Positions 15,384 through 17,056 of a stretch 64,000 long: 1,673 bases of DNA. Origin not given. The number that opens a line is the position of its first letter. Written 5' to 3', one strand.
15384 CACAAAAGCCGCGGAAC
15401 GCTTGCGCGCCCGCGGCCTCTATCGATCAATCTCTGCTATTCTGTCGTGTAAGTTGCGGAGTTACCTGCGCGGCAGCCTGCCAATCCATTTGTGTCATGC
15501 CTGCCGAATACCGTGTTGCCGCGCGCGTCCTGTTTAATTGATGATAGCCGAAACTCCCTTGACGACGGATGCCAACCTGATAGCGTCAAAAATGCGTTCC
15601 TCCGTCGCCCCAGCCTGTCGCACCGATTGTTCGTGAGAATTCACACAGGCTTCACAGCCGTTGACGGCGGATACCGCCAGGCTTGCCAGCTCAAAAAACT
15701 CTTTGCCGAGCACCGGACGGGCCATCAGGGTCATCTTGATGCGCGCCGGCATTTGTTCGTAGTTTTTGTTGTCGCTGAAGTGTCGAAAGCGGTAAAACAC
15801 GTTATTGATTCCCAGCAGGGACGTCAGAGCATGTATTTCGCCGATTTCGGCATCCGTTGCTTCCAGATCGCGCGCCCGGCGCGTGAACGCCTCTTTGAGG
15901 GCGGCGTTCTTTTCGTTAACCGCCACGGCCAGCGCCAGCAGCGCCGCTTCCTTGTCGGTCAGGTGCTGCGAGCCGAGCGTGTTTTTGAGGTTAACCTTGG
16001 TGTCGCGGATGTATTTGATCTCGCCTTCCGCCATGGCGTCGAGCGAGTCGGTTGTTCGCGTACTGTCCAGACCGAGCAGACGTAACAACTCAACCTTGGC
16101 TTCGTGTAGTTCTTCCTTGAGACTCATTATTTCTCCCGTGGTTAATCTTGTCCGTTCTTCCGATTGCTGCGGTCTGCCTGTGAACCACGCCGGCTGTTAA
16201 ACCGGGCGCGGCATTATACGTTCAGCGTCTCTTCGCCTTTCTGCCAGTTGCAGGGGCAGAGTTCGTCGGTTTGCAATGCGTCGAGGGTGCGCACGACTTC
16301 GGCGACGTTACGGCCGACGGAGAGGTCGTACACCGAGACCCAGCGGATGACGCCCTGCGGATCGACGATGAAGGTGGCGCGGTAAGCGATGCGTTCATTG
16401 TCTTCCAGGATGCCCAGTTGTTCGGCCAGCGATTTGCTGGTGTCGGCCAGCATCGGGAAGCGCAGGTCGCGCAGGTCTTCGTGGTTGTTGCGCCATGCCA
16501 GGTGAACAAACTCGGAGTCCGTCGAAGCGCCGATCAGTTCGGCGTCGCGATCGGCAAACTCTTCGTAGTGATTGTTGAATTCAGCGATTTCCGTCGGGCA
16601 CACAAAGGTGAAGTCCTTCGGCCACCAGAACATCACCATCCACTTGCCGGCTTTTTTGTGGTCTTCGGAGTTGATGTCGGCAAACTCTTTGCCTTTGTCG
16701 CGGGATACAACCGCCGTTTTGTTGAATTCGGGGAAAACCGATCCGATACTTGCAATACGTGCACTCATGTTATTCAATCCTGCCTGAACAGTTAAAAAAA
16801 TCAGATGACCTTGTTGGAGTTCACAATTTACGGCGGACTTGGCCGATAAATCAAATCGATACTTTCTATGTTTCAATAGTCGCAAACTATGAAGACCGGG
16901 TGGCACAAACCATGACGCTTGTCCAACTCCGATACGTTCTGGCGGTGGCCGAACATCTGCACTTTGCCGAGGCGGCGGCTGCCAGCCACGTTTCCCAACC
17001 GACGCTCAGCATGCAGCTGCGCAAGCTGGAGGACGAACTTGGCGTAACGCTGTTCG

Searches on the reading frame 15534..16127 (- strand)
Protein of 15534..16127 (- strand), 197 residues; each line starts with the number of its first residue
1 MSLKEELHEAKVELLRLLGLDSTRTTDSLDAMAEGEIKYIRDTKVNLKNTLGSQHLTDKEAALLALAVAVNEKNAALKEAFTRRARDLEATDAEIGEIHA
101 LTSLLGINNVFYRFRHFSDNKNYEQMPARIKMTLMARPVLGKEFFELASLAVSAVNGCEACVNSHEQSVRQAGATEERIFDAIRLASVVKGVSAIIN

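Call 20: search_protein_families(library=pfam, proteins=[window:15534-16127:-], max_evalue=0.001)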
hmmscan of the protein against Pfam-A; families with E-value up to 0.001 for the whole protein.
window:15534-16127:- (197 aa): 1 family
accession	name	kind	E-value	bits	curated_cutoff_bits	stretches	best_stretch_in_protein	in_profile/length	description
PF02627.25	CMD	-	1e-19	70.8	23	1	126-195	6-75/84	Carboxymuconolactone decarboxylase family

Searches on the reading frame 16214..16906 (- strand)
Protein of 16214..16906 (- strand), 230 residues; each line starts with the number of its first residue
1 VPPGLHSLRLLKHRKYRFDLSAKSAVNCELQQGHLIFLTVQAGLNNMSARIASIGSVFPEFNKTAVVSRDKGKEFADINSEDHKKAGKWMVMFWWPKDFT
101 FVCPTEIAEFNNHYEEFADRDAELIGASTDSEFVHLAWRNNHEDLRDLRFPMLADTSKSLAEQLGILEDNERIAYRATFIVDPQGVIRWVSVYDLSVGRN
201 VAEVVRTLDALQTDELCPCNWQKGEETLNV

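Call 20: search_protein_families(library=pfam, proteins=[window:16214-16906:-], max_evalue=0.001)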
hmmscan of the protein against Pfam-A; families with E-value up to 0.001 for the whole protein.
window:16214-16906:- (230 aa): 2 families
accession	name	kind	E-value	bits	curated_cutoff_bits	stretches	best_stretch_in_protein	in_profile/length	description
PF00578.27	AhpC-TSA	-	5.5e-35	120.4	26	1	54-189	1-123/124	AhpC/TSA family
PF08534.16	Redoxin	-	1.9e-13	50.9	26.6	1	72-198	15-139/148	Redoxin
